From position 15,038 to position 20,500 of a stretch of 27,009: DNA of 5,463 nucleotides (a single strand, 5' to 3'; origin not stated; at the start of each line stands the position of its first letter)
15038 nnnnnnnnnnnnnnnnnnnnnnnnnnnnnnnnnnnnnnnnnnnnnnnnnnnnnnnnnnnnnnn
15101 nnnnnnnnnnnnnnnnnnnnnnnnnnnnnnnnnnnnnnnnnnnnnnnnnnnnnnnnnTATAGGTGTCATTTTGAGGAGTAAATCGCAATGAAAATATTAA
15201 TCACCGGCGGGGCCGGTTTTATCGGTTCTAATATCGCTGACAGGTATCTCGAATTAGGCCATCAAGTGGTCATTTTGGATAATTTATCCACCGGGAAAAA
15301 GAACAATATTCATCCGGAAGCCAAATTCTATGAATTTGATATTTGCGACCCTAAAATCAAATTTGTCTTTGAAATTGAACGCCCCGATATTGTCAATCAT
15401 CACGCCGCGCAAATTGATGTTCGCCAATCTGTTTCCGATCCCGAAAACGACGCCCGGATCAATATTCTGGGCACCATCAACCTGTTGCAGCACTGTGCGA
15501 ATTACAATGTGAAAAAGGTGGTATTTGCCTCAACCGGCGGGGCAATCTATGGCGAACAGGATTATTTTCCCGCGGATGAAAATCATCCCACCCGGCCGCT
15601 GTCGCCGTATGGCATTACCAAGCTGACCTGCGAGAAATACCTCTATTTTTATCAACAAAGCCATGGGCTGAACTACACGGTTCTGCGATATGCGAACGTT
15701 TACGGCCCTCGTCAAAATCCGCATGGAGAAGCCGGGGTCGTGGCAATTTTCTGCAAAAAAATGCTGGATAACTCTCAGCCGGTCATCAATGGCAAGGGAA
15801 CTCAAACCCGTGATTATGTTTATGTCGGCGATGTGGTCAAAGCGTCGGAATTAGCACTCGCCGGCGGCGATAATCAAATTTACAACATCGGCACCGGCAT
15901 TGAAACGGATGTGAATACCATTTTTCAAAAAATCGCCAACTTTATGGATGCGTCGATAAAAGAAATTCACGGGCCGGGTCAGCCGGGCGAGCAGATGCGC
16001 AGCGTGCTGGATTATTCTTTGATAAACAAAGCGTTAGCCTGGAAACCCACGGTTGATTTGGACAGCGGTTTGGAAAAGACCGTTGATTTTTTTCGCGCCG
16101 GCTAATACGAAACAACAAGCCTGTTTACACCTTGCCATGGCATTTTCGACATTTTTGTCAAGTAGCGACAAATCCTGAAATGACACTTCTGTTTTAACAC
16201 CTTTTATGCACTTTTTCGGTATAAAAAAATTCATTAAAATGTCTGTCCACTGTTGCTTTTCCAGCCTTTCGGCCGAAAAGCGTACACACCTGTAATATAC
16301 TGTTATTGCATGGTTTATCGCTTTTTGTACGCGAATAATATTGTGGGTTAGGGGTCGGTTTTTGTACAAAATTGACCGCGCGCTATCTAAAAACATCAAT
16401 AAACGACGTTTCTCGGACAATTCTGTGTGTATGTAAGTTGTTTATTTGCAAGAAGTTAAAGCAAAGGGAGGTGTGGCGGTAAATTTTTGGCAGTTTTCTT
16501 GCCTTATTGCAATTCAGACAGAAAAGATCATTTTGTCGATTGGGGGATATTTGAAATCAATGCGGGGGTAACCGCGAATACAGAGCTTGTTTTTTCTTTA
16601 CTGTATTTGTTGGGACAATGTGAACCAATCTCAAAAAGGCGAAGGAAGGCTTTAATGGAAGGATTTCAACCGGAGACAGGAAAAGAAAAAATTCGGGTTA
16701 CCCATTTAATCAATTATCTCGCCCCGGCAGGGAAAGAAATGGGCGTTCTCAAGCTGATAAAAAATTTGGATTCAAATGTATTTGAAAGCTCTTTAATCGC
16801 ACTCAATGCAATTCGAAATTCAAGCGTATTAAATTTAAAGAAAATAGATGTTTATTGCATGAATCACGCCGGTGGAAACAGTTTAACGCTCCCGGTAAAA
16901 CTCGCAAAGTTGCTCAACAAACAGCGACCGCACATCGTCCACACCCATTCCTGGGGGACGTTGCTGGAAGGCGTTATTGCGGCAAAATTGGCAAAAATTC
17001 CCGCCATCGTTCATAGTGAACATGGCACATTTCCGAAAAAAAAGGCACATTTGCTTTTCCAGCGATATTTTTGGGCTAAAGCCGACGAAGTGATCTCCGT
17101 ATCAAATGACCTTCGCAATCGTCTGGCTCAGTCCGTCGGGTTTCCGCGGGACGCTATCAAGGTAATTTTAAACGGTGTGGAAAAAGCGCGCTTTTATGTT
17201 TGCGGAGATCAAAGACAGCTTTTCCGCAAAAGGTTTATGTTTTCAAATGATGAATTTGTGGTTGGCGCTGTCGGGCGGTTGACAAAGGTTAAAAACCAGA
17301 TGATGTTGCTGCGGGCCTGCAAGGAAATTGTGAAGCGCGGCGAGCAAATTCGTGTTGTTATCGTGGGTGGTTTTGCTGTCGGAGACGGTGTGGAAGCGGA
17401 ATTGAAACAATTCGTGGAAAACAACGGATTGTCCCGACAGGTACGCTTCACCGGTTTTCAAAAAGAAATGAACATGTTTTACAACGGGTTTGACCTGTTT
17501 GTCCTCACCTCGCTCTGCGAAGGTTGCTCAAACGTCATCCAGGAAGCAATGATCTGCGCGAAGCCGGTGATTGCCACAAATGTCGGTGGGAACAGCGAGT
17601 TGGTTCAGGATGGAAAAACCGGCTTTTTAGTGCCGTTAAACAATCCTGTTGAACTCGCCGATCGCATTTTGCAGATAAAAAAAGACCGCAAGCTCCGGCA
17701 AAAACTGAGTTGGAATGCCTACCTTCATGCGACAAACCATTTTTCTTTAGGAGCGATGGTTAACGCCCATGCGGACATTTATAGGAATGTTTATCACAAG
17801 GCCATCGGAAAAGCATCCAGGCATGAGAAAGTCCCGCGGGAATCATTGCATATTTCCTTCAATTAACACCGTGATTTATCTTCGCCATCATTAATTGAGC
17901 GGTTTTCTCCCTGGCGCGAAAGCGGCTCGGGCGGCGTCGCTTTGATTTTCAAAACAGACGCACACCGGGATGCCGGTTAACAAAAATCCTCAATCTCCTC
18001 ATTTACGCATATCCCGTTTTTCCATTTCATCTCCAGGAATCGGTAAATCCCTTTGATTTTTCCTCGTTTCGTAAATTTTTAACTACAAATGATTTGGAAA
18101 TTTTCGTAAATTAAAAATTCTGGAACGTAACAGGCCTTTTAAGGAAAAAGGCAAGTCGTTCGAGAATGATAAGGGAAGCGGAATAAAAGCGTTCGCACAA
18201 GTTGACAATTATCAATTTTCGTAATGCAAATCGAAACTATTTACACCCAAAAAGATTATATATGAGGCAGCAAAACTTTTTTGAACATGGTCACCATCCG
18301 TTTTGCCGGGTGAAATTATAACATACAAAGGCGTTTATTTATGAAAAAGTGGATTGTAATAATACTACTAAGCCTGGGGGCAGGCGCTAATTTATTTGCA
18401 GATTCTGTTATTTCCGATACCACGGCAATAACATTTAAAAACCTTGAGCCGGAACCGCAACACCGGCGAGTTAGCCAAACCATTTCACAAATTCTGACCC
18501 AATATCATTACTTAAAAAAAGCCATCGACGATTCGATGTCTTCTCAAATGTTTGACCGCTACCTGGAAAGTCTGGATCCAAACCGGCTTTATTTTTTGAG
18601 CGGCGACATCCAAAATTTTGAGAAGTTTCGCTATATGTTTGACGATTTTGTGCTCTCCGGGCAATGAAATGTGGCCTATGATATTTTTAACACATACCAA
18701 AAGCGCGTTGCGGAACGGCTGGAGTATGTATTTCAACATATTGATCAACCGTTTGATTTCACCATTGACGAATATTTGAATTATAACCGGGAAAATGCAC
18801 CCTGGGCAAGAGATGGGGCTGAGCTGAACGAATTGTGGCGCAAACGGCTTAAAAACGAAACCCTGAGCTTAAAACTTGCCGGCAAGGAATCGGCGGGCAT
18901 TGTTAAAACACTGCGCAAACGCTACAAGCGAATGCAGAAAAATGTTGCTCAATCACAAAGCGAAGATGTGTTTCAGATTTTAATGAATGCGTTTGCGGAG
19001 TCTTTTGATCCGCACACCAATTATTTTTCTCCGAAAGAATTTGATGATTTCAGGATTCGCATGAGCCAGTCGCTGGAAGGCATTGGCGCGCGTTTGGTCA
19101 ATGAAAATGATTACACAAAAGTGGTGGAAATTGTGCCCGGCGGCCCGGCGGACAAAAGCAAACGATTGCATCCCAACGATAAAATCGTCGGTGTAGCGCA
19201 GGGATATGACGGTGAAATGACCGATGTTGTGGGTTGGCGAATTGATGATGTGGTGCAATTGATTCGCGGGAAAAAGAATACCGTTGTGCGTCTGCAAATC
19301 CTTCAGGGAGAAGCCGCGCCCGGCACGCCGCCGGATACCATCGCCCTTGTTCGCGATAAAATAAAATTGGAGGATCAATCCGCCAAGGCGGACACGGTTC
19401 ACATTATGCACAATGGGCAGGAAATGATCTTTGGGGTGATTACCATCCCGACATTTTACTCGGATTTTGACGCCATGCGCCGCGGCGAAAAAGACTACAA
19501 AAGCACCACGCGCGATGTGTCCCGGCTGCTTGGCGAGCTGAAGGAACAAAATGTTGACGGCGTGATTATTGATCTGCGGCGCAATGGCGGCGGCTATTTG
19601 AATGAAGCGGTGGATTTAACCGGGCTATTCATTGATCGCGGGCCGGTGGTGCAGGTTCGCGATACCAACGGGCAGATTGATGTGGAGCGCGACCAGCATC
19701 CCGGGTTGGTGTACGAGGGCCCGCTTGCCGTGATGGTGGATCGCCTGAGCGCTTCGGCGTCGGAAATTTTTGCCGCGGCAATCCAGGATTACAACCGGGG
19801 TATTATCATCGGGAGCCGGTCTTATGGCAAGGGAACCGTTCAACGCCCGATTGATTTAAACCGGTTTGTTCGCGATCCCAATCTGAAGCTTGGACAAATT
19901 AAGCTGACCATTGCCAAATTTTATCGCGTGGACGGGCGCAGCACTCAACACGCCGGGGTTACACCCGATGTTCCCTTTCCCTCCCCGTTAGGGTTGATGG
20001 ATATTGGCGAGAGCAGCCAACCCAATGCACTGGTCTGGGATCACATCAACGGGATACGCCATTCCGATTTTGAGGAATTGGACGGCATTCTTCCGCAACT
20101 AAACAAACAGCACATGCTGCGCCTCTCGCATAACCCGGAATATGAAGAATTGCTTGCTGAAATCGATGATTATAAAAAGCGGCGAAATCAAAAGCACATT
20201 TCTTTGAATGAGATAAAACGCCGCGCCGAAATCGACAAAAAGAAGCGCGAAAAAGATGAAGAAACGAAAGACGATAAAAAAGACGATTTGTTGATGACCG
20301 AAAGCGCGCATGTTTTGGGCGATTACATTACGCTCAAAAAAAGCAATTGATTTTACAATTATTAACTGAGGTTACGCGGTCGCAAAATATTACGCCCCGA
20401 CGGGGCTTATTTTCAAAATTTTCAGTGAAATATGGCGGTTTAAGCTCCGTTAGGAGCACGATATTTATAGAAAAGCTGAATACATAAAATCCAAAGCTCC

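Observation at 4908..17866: Candidate uncharacterised glycan synthesis, phosphorylation and export system (GTs + ABC exporter + double kinase + AlgE-type porin)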

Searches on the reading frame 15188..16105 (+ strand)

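Call 3: search_protein_families(library=pfam, proteins=[window:15188-16105:+], max_evalue=0.01)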
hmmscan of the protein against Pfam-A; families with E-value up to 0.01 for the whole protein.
window:15188-16105:+ (305 aa): 8 families
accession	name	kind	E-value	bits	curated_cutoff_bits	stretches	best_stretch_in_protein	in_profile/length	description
PF01370.27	Epimerase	-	6.5e-63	212.8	20.9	1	3-235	1-240/240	NAD dependent epimerase/dehydratase family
PF16363.11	GDP_Man_Dehyd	-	8.4e-54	183.7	27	1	4-298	1-332/332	GDP-mannose 4,6 dehydratase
PF01073.25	3Beta_HSD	-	2e-20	73.4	22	1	4-224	1-229/280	3-beta hydroxysteroid dehydrogenase/isomerase family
PF04321.23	RmlD_sub_bind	-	5.3e-18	65.5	27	1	1-177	1-157/287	RmlD substrate binding domain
PF02719.21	Polysacc_synt_2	-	1.5e-15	57.6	20.2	1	3-199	1-192/293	Polysaccharide biosynthesis protein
PF07993.18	NAD_binding_4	-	3.7e-10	39.8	20.1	1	64-179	87-210/258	Male sterility protein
PF13460.12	NAD_binding_10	-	4.2e-06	27.2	27.2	1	7-171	1-146/184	NAD(P)H-binding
PF00106.31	adh_short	-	0.0023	17.9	26.6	1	3-37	3-37/195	short chain dehydrogenase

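Call 5: search_protein_families(library=ncbifam, proteins=[window:15188-16105:+], max_evalue=0.001)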
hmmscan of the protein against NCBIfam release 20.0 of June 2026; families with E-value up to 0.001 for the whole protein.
window:15188-16105:+ (305 aa): 33 families (the best 25 are shown)
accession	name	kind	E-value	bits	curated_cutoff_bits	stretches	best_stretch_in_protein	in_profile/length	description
TIGR01179.1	galE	equivalog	7.3e-55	186.1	262.3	1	2-298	1-321/332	UDP-glucose 4-epimerase GalE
TIGR01181.1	dTDP_gluc_dehyt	equivalog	1.9e-50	171.8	365.1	1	2-303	1-312/321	dTDP-glucose 4,6-dehydratase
TIGR04180.1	EDH_00030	hypoth_equivalog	1.2e-37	129.5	475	1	3-288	1-295/297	NAD-dependent 4,6-dehydratase LegB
NF011728.1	PRK15181.1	equivalog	1.8e-35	122.6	760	1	3-302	18-337/348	Vi polysaccharide biosynthesis UDP-N-acetylglucosaminuronic acid C-4 epimerase TviC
TIGR02197.1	heptose_epim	equivalog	4.6e-34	118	274.6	1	3-296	1-307/316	ADP-glyceromanno-heptose 6-epimerase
NF007490.0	PRK10084.1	subfamily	5.3e-31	107.9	649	2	131-302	157-334/361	dTDP-glucose 4,6-dehydratase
NF007956.0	PRK10675.1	subfamily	7.2e-29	101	394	1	1-298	1-325/338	UDP-glucose 4-epimerase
NF007582.0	PRK10217.1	equivalog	5.5e-28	98.1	698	1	2-304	3-333/355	dTDP-glucose 4,6-dehydratase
NF008360.0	PRK11150.1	equivalog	7.5e-24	84.5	452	1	3-260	2-262/310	ADP-glyceromanno-heptose 6-epimerase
NF047922.1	GDPFucSynFcl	equivalog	7e-17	61.8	500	1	3-302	5-301/308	GDP-L-fucose synthase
TIGR02622.1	CDP_4_6_dhtase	equivalog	7.9e-17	61.4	278.45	1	2-159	6-172/352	CDP-glucose 4,6-dehydratase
NF008872.0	PRK11908.1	equivalog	8.1e-17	61.3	294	1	1-260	2-274/349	bifunctional UDP-4-keto-pentose/UDP-xylose synthase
TIGR01214.1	rmlD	equivalog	3.1e-16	59.3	224.05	1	2-176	1-155/285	dTDP-4-dehydrorhamnose reductase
TIGR03466.1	HpnA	hypoth_equivalog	3.2e-15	55.8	367.65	1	1-175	1-174/327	hopanoid-associated sugar epimerase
NF043036.1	ErythonDh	equivalog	5.4e-14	52.1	325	1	1-157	1-165/321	D-erythronate dehydrogenase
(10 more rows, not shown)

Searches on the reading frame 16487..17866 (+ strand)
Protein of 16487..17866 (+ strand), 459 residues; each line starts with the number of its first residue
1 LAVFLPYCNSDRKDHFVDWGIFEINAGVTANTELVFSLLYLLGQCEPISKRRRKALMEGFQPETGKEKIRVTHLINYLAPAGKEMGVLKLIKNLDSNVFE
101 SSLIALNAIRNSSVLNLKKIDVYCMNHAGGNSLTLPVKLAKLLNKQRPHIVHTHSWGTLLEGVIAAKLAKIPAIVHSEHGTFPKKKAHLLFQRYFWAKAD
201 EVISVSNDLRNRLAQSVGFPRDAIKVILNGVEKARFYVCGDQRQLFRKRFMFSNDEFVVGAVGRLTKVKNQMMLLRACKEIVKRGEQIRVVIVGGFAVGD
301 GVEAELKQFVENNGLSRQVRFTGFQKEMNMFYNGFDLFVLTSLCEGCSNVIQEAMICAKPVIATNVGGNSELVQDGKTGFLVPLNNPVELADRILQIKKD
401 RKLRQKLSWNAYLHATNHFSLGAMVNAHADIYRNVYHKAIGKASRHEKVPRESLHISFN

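Call 3: search_protein_families(library=pfam, proteins=[window:16487-17866:+], max_evalue=0.01)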
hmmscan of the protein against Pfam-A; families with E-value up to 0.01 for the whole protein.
window:16487-17866:+ (459 aa): 6 families
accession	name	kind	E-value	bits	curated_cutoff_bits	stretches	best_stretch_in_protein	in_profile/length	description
PF00534.26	Glycos_transf_1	-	1.3e-38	132.6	26.4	1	245-412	4-170/172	Glycosyl transferases group 1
PF13692.12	Glyco_trans_1_4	-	1.3e-36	126.4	27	1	257-399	2-141/142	Glycosyl transferases group 1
PF13439.12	Glyco_transf_4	-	3.6e-22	79.6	28.5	1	87-233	8-168/170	Glycosyltransferase Family 4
PF13579.12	Glyco_trans_4_4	-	8.8e-16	59.1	29.7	1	129-230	53-158/158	Glycosyl transferase 4-like domain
PF13477.12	Glyco_trans_4_2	-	1.1e-08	35.8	23.4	1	78-206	5-139/139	Glycosyl transferase 4-like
PF20706.3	GT4-conflict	-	1.1e-05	25.1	26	1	191-376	139-323/385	Family 4 Glycosyltransferase in conflict systems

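Call 5: search_protein_families(library=ncbifam, proteins=[window:16487-17866:+], max_evalue=0.001)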
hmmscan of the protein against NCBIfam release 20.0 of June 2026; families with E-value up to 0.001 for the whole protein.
window:16487-17866:+ (459 aa): 44 families (the best 25 are shown)
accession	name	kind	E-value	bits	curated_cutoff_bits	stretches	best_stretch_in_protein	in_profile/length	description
TIGR03088.1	stp2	hypoth_equivalog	8.6e-72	242.2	409.05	1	70-435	3-373/374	TIGR03088 family PEP-CTERM/XrtA system glycosyltransferase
TIGR03999.1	thiol_BshA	equivalog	6.1e-36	124.1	273.7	1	123-435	60-373/375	N-acetyl-alpha-D-glucosaminyl L-malate synthase BshA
NF041876.1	EPS_EpsE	equivalog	6e-34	117.9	400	1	137-421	103-382/389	exopolysaccharide biosynthesis GT4 family glycosyltransferase EpsE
TIGR02149.1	glgA_Coryne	subfamily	1.8e-33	116.2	302.4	1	134-435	70-390/391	glycogen synthase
TIGR03449.1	mycothiol_MshA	equivalog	5.6e-32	111.1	462.5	1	150-436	105-404/406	D-inositol-3-phosphate glycosyltransferase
TIGR04157.1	glyco_rSAM_CFB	subfamily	1.6e-29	103.1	400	1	118-431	90-405/406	TIGR04157 family glycosyltransferase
TIGR04063.1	stp3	hypoth_equivalog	2.8e-29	102.2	442.05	1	138-435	83-395/397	TIGR04063 family PEP-CTERM/XrtA system glycosyltransferase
NF011726.0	PRK15179.1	equivalog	2.7e-28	98.7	733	1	137-431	390-690/694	Vi polysaccharide biosynthesis protein TviE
NF038229.1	Glyco4_Geo_Pelo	equivalog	7.8e-25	87.6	400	1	138-436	46-337/338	GPMC system family 4 glycosyltransferase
NF050063.1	ProtGlycPglJ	equivalog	1.9e-23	83.3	500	1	190-417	136-349/363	N-acetylgalactosamine-N,N'-diacetylbacillosaminyl-diphospho-undecaprenol 4-alpha-N-acetylgalactosaminyltransferase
NF047684.1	TeichurnBiosyTuaC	equivalog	5e-21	75.1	550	1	185-435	152-389/391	teichuronic acid biosynthesis protein TuaC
TIGR04047.1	MSMEG_0565_glyc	hypoth_equivalog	5.9e-20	71.7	259.85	1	192-433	132-372/373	MSMEG_0565 family glycosyltransferase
NF038011.1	PelF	equivalog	1.2e-19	70.7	100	1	195-432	254-489/489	GT4 family glycosyltransferase PelF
NF047880.1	glyco_SdgA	exception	4.6e-19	68.4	800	1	261-417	320-473/488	serine-aspartate repeat adhesin O-glycosyltransferase SdgA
NF041010.1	glycosy_Agl16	equivalog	1.4e-17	63.6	575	1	175-415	108-332/352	glycosylation protein Agl16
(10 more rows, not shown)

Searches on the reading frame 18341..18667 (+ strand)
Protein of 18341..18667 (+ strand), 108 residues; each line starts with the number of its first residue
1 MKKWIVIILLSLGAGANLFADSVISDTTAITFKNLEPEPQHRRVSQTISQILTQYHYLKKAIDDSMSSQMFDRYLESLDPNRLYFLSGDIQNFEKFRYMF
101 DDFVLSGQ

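Call 4: search_protein_families(library=pfam, proteins=[window:18341-18667:+], max_evalue=0.01)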
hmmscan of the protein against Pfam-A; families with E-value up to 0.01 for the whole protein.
window:18341-18667:+ (108 aa): 1 family
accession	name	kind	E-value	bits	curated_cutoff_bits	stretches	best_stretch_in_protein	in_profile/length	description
PF17804.6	TSP_NTD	-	7.3e-19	69.2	26.4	1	48-107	1-60/188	Tail specific protease N-terminal domain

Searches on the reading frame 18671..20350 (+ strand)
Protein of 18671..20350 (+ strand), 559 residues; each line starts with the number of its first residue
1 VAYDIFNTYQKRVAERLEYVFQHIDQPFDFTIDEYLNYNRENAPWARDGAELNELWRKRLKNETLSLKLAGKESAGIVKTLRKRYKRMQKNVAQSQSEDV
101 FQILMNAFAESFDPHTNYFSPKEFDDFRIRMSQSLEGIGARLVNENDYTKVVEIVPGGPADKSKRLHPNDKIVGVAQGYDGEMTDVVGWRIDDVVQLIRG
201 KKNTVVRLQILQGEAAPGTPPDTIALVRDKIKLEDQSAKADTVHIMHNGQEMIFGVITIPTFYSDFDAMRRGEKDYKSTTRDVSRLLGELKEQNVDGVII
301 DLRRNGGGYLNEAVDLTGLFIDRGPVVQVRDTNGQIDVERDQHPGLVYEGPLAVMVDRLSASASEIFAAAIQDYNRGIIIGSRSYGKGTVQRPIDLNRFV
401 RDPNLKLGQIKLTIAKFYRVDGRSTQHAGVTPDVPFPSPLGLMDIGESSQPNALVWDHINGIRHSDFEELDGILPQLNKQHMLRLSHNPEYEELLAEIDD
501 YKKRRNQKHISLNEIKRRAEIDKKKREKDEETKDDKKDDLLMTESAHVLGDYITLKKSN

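Call 4: search_protein_families(library=pfam, proteins=[window:18671-20350:+], max_evalue=0.01)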
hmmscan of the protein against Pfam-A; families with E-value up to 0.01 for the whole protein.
window:18671-20350:+ (559 aa): 6 families
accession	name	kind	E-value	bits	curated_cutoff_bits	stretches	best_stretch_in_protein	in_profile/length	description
PF03572.23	Peptidase_S41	-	1.7e-47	161.5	24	1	255-435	3-164/165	Peptidase family S41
PF17804.6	TSP_NTD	-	4.6e-43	148.1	26.4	1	2-122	65-188/188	Tail specific protease N-terminal domain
PF11818.13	DUF3340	-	1.4e-22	80.9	28.6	1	444-553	5-154/155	C-terminal domain of tail specific protease (DUF3340)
PF00595.29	PDZ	-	1.3e-10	41.9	23.2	1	131-210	4-80/81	PDZ domain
PF17820.7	PDZ_6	-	5.5e-05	23.3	27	1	151-210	2-52/54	PDZ domain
PF13180.12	PDZ_2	-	0.00071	20.2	27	1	138-175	3-39/80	PDZ domain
